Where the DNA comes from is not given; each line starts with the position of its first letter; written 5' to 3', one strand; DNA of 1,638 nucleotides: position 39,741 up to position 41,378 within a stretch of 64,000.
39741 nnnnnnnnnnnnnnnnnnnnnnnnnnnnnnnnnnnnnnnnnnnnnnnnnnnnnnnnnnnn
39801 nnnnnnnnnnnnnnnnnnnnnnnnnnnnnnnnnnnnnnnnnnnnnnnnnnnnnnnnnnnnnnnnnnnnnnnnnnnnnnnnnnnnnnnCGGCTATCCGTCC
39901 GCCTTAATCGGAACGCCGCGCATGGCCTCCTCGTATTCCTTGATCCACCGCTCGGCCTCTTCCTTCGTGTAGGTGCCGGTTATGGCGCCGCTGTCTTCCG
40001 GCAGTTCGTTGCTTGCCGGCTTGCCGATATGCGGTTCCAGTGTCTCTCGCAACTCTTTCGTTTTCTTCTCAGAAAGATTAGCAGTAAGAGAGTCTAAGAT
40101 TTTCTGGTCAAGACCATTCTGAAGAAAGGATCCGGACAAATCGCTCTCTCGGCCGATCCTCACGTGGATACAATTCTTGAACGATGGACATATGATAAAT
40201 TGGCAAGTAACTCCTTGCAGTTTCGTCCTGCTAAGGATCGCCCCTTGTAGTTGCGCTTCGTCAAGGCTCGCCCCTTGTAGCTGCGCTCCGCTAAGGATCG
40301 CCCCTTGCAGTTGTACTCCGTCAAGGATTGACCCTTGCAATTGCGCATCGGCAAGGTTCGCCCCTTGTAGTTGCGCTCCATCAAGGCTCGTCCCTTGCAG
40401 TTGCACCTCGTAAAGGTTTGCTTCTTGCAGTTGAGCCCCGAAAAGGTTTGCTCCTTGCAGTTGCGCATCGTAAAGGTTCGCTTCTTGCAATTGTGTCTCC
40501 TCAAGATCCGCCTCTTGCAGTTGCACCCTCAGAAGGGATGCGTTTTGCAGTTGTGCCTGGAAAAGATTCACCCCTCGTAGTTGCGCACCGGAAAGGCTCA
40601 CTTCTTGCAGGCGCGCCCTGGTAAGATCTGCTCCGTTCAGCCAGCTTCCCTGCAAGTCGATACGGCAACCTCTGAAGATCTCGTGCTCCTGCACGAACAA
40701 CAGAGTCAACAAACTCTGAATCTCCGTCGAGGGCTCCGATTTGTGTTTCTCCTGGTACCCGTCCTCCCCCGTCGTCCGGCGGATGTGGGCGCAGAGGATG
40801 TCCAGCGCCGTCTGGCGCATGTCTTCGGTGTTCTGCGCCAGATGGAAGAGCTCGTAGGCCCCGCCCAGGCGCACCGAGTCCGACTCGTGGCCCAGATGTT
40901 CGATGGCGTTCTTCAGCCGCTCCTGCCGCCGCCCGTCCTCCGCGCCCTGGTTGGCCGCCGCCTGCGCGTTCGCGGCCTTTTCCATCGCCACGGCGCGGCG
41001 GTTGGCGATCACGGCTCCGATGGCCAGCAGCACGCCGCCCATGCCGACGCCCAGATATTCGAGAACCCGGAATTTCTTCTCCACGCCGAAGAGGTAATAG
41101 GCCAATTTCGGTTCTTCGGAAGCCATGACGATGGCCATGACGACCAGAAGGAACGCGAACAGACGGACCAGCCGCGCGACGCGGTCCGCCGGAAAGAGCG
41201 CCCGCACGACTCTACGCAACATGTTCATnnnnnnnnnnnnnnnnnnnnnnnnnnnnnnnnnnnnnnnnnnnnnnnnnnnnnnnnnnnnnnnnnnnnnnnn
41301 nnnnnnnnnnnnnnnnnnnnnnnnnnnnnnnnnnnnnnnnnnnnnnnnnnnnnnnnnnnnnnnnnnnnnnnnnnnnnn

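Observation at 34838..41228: Type III R-M locus whose mod and res are split by a PIN/RHH toxin-antitoxin pair and led by a membrane-anchored pentapeptide-repeat protein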

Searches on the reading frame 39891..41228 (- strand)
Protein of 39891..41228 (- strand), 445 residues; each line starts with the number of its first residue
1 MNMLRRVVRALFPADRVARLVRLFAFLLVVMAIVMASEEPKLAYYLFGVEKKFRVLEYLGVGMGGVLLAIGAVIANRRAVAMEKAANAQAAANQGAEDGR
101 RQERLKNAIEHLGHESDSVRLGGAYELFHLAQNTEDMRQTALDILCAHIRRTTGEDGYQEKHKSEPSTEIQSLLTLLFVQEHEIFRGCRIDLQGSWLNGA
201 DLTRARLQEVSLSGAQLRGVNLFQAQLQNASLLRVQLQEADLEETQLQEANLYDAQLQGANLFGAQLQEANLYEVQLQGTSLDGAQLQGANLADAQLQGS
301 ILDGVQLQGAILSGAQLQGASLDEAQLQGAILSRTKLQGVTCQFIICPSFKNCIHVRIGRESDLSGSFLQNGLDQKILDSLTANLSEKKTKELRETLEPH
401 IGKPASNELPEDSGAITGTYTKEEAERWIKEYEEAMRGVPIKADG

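Call 3: search_protein_families(library=pfam, proteins=[window:39891-41228:-], max_evalue=0.01)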
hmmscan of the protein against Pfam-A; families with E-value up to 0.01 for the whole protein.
window:39891-41228:- (445 aa): 3 families
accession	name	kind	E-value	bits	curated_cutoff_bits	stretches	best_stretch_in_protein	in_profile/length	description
PF00805.28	Pentapeptide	-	7e-39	131.4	20.2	4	300-339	1-40/40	Pentapeptide repeats (8 copies)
PF13599.13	Pentapeptide_4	-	2e-18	66.6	38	2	231-307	2-78/78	Pentapeptide repeat region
PF13576.12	Pentapeptide_3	-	3e-09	37.4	27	0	283-325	2-47/48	Pentapeptide repeats (9 copies)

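Call 4: search_protein_families(library=ncbifam, proteins=[window:39891-41228:-], max_evalue=0.01)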
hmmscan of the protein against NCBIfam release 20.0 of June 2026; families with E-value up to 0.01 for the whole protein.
window:39891-41228:- (445 aa): 18 families
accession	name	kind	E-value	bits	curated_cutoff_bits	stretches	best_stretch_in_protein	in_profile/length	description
NF047416.1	penta_HetL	equivalog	1.3e-29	103.2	260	2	240-338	68-171/218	heterocyst differentiation pentapeptide repeat protein HetL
NF052603.1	penta_Alr5209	equivalog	3.9e-29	101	125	3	242-324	15-97/113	Alr5209 family pentapeptide repeat protein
NF011744.0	PRK15197.1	equivalog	1e-24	87.2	274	2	217-331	156-271/291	SPI-2 type III secretion system effector PipB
NF011743.0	PRK15196.1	equivalog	7.4e-21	74.4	354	1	190-339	152-296/350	type III secretion system effector PipB2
NF000349.1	mfpA_AE000516.2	equivalog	1.9e-12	47.4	360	2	237-305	79-152/183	pentapeptide repeat protein MfpA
NF033086.2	penta_rpt_Qnr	equivalog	4.7e-10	39.5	240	1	197-332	58-193/211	Qnr family pentapeptide repeat protein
NF038182.1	penta_rpt_SmQnr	exception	8.6e-09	35.5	460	1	265-341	120-196/215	SmQnr family pentapeptide repeat protein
NF012152.0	penta_rpt_QnrC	exception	1e-08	35.5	500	1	192-334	28-166/221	QnrC family quinolone resistance pentapeptide repeat protein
NF000071.4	penta_rpt_QnrA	exception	2e-08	34.3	450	1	200-340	36-172/218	QnrA family quinolone resistance pentapeptide repeat protein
NF000056.3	penta_rpt_QnrS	exception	7.5e-08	32.3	460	1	186-320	55-187/218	QnrS family quinolone resistance pentapeptide repeat protein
NF000421.1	penta_rpt_QnrVC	exception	4.7e-07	30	460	1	191-324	53-191/218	QnrVC family quinolone resistance pentapeptide repeat protein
NF012151.0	penta_rpt_QnrAS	exception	8.2e-07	29.3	490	1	181-328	50-195/218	QnrAS family quinolone resistance pentapeptide repeat protein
NF033900.0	T4SS_IcmE_DotG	equivalog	3.3e-05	22.2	750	1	204-336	543-690/1008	type IVB secretion system protein DotG/IcmE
NF033375.2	penta_rpt_QnrE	exception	5.9e-05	23.2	480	1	184-334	24-163/214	QnrE family quinolone resistance pentapeptide repeat protein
NF000420.1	penta_rpt_QnrB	exception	0.00012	22.2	460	1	198-310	82-194/214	QnrB family quinolone resistance pentapeptide repeat protein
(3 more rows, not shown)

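Call 5: search_protein_families(library=padloc, proteins=[window:39891-41228:-], max_evalue=0.01)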
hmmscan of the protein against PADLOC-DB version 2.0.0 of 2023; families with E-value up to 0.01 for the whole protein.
window:39891-41228:- (445 aa): 0 families

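Call 8: find_homologous_proteins(query=window:39891-41228:-, max_evalue=0.00001)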
Query window:39891-41228:- (445 aa): 2530 proteins with E <= 0.00001 among 8000 candidates; the best 120 are listed.
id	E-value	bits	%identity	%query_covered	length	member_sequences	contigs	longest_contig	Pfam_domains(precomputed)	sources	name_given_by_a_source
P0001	1.2e-283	958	100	100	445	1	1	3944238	PF13576.13,PF13599.14,PF00805.29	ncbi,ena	-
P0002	1.6e-222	757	56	100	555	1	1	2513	PF13576.13,PF13599.14,PF00805.29,PF25296.2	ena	-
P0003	2.8e-180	618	63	78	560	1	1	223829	PF13576.13,PF13599.14,PF00805.29,PF25296.2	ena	-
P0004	1.1e-170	586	60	99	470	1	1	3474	PF13576.13,PF13599.14,PF00805.29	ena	-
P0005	1.2e-168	579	62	98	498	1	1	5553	PF13576.13,PF13599.14,PF00805.29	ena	-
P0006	6.9e-168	577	61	98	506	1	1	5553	PF13576.13,PF13599.14,PF00805.29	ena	-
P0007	4.4e-167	574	67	91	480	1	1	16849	PF13576.13,PF13599.14,PF00805.29,PF25296.2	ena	-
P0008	4.9e-165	567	65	93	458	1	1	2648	PF13576.13,PF13599.14,PF00805.29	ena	-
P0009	1.0e-159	550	60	92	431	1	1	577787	PF13576.13,PF13599.14,PF00805.29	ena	-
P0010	1.8e-159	549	60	98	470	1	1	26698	PF13576.13,PF13599.14,PF00805.29,PF25296.2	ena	-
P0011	1.7e-156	539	54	89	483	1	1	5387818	PF13576.13,PF13599.14,PF00805.29,PF25296.2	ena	-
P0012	2.7e-156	539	60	93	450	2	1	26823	PF13576.13,PF13599.14,PF00805.29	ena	-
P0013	2.9e-156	539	54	88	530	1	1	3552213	PF13599.14,PF00805.29,PF25296.2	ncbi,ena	-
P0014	2.1e-153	529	55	92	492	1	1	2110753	PF13576.13,PF13599.14,PF00805.29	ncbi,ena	-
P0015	1.2e-151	523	44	92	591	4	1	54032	PF13576.13,PF13599.14,PF00805.29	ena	-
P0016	2.0e-151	523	58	93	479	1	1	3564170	PF13576.13,PF13599.14,PF00805.29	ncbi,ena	-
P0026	1.0e-147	510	61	100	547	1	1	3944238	PF13576.13,PF13599.14,PF00805.29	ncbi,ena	-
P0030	1.2e-145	504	42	98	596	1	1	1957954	PF13599.14,PF00805.29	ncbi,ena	-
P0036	7.8e-145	501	49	98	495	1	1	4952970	PF13576.13,PF13599.14,PF00805.29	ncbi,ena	-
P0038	1.6e-144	500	60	91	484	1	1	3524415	PF13576.13,PF13599.14,PF00805.29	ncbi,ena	-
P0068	5.1e-138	478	50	92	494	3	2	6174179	PF13576.13,PF13599.14,PF00805.29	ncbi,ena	-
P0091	1.5e-134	467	56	100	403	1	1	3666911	PF13599.14,PF00805.29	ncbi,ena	-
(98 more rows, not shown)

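Call 10: find_encoding_contigs(protein=P0001, flank=10000, max_places=3)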
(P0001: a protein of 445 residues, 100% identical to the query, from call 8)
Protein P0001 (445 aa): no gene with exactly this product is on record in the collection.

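Call 11: find_encoding_contigs(protein=P0026, flank=10000, max_places=3)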
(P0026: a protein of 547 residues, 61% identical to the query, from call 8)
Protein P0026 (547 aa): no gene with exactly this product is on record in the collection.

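Call 12: list_cluster_members(proteins=[P0001, P0026, P0013, P0014, P0016, P0030, P0036, P0038, P0068, P0091])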
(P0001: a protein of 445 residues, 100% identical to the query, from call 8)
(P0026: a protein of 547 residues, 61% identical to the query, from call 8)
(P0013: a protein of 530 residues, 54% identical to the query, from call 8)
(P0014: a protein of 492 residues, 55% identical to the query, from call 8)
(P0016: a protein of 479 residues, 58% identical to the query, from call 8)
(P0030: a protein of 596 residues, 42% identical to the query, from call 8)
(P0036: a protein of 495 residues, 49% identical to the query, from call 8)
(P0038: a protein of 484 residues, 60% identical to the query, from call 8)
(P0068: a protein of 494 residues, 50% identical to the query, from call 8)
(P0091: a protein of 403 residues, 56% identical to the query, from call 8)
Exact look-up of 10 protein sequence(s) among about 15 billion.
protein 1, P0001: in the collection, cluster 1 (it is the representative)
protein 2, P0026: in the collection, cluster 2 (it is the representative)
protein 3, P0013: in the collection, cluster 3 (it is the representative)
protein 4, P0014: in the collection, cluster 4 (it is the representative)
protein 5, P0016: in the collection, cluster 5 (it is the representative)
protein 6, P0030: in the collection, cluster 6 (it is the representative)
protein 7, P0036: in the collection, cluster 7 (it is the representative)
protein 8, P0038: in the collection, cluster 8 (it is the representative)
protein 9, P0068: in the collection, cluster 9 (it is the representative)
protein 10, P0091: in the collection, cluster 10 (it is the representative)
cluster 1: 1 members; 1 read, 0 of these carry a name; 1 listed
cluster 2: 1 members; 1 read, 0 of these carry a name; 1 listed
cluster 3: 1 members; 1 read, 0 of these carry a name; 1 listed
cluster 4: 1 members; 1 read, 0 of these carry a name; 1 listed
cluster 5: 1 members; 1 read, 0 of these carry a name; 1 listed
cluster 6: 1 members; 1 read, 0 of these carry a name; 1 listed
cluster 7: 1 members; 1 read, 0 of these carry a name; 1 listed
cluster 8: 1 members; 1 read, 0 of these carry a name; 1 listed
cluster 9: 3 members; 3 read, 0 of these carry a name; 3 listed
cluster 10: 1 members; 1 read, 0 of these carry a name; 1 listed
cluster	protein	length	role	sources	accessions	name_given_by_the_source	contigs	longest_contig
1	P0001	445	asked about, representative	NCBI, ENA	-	-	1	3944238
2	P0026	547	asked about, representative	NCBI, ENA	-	-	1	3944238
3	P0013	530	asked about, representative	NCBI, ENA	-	-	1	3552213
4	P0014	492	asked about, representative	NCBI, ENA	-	-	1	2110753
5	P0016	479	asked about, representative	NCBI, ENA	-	-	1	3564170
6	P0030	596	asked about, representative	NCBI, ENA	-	-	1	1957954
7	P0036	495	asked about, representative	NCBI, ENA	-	-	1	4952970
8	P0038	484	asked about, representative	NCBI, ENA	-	-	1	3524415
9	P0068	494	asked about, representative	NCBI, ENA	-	-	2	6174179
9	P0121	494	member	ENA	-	-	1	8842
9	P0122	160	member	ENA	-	-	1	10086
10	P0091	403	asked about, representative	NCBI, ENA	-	-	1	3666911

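Call 15: find_related_loci(query=A1, collection=genome_contigs, flank=10000)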
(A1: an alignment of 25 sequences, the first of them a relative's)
Query A1 (445 aa) in genome_contigs; peptide patterns used: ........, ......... (x = any residue, [..] = any of these).
201 stretches matched a pattern; 161 encode a relative of the query (tblastn E <= 1e-3); the best 80 are kept; 79 distinct loci.
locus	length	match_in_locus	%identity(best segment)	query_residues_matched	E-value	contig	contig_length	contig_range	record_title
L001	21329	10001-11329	60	39-445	8e-155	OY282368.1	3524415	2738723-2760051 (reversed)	MAG: uncultured Alphaproteobacteria bacterium isolate 22a88078-2868-43f5-a089-7a94dbfbad86 genome assembly, chromosome:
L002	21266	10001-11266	62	23-445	5e-150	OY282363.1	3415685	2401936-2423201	MAG: uncultured Alphaproteobacteria bacterium genome assembly, chromosome: 1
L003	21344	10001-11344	58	27-440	1e-148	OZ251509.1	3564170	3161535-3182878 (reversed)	MAG: Alphaproteobacteria bacterium isolate c58df884-ff44-4a62-8948-53011581409f genome assembly, chromosome: 1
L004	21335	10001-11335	55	20-445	1e-142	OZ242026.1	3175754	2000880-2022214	MAG: Nitrospirales bacterium isolate ad4af3c8-44ab-4a5f-8523-14f9326d4af7 genome assembly, chromosome: 1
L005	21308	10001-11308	54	20-442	2e-141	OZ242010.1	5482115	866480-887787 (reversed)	MAG: Candidatus Latescibacterota bacterium isolate 318c57a3-5c92-4b38-acc3-b9680ed3e2d2 genome assembly, chromosome: 1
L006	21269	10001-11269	57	23-444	3e-139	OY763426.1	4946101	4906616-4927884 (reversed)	MAG: Candidatus Binatia bacterium isolate bff738c7-9683-4f94-b287-c2cb1e0b670a genome assembly, chromosome: 1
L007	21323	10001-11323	55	26-444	4e-139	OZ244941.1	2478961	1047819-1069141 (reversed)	MAG: Nitrospirales bacterium isolate d54ef826-7012-47b5-b64d-02185f84ce6e genome assembly, chromosome: 1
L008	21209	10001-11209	56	1-445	4e-138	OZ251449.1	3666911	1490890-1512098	MAG: Alphaproteobacteria bacterium isolate 02c84b84-2ec1-47c2-b806-535ae8168f41 genome assembly, chromosome: 1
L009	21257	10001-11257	57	37-440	1e-137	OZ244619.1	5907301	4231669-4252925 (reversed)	MAG: Candidatus Latescibacterota bacterium isolate 42df25b2-3f2b-47dc-af7c-4916403e88f0 genome assembly, chromosome: 1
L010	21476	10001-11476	54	45-445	2e-137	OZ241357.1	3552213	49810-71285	MAG: Alphaproteobacteria bacterium isolate 88d555cd-2633-4b86-a1be-1e9adaae3909 genome assembly, chromosome: 1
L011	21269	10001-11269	55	23-440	5e-134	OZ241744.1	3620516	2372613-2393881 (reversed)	MAG: uncultured Candidatus Binatia bacterium isolate 1a802767-3803-4637-ab5b-ce8b9f0f9348 genome assembly, chromosome: 1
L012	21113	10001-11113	57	52-442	9e-134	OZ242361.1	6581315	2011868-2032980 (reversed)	MAG: Candidatus Latescibacterota bacterium isolate c7d3165a-3b70-4ca6-a93c-9a173e2068a1 genome assembly, chromosome: 1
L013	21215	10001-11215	57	34-440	2e-133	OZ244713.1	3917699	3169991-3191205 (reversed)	MAG: bacterium isolate e5014806-8d25-4488-8218-63b8719b0073 genome assembly, chromosome: 1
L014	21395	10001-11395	49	3-440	2e-133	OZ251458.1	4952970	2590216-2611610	MAG: Candidatus Latescibacterota bacterium isolate 0d485872-e18d-4011-b7de-a34ce824adf8 genome assembly, chromosome: 1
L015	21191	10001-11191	55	27-440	5e-133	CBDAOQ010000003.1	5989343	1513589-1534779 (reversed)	MAG: Candidatus Versatilivorator sp. isolate 6a61018a-c988-4e23-9d40-021d3d713c5d genome assembly, contig: contig_3, who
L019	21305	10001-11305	53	18-440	2e-131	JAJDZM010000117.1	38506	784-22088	MAG: Candidatus Binatia bacterium isolate jk18x40bins.50 k141_502446, whole genome shotgun sequence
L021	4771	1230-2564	52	20-440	9e-131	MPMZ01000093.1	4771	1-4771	MAG: Nitrospira sp. bin75 NODE_10057_length_4771_cov_17.5493_ID_20113, whole genome shotgun sequence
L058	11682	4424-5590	52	33-440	1e-119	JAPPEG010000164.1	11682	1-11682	MAG: Gemmatimonadota bacterium isolate IRC4_bin_45 NODE_2934_length_11682_cov_14.5184, whole genome shotgun sequence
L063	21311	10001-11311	49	20-445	3e-118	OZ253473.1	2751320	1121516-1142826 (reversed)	MAG: Nitrospirales bacterium isolate 056054a7-9ecf-4ec6-a908-bfcb47be926a genome assembly, chromosome: 1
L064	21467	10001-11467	46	1-439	1e-117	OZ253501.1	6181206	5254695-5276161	MAG: Candidatus Latescibacterota bacterium isolate f485d00f-16df-4488-a4d1-ddfd292eb512 genome assembly, chromosome: 1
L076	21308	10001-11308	48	33-440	7e-114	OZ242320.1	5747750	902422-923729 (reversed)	MAG: Candidatus Latescibacterota bacterium isolate 06f19266-885c-4d39-bf7e-e57a8b9e9c03 genome assembly, chromosome: 1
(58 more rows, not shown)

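Call 23: search_dna_similar(query=window:39891-41228:-, collection=plasmids, mode=protein, max_rows=25)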
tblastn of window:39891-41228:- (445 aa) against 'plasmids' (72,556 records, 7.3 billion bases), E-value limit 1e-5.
Records with a match: 433; places in all: 1184; records where one place covers at least 80% of the query: 0.
Best place of each record, by identity: <60% 433.
By first word of the organism name: Streptomyces 94; Azospirillum 41; Nostoc 34; Salmonella 27; Rhodococcus 20; Acaryochloris 19; Prescottella 10; Calothrix 10; Paracoccus 10; Spiroplasma 9; and 87 more.
By predicted mobility (MOB-suite, as given by PLSDB): non-mobilizable 284; mobilizable 102; conjugative 47.
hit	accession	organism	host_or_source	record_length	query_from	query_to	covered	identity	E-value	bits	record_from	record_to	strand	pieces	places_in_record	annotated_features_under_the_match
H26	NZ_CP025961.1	Rhodococcus qingshengii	cell culture,soil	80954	102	340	54%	40.0%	3e-27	122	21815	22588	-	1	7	pentapeptide repeat-containing protein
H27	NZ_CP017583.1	Pantoea stewartii subsp. stewartii DC283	Zea mays,Strain was received from ...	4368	131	386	58%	33.9%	2e-13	80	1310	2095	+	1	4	pentapeptide repeat-containing protein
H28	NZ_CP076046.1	Rhodococcus sp. USK10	-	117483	102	339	53%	36.2%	7e-24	112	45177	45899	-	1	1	pentapeptide repeat-containing protein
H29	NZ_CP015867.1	Streptomyces parvulus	-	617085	99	339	54%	35.2%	3e-20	101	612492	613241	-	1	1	pentapeptide repeat-containing protein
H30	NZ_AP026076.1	Acaryochloris marina MBIC10699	cell culture,Ascidian, Diplosoma similis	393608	192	385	44%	43.6%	1e-19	100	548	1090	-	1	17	pentapeptide repeat-containing protein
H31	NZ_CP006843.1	Corynebacterium glyciniphilum AJ 3170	-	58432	99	341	55%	33.2%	5e-21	103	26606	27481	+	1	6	pentapeptide repeat-containing protein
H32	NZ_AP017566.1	Pseudanabaena sp. ABRG5-3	-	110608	62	328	60%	30.0%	5e-21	103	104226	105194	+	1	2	pentapeptide repeat-containing protein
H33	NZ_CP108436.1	Streptomyces sp. NBC_01281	-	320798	98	341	55%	32.5%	1e-22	108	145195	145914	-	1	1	pentapeptide repeat-containing protein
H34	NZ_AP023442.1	Nostoc sp. MS1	-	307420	102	339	53%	33.2%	4e-14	82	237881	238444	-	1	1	pentapeptide repeat-containing protein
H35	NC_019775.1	Anabaena cylindrica PCC 7122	water, most likely pond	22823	98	339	54%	32.5%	3e-26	119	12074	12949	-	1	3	pentapeptide repeat-containing protein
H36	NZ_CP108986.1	Streptomyces sp. NBC_00724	-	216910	98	333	53%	33.3%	1e-21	105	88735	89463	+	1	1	pentapeptide repeat-containing protein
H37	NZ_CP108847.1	Streptomyces sp. NBC_00846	-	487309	99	326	51%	34.5%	4e-18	95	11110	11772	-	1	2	pentapeptide repeat-containing protein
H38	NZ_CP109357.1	Streptomyces sp. NBC_01562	-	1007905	99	349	56%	31.3%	8e-16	88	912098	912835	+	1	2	record has no annotation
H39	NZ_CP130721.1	Streptomyces sp. NBC_01296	-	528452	99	339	54%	32.5%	4e-23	110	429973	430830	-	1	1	pentapeptide repeat-containing protein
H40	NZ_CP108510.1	Streptomyces sp. NBC_01237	-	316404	99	340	54%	32.0%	4e-17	92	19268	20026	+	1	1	pentapeptide repeat-containing protein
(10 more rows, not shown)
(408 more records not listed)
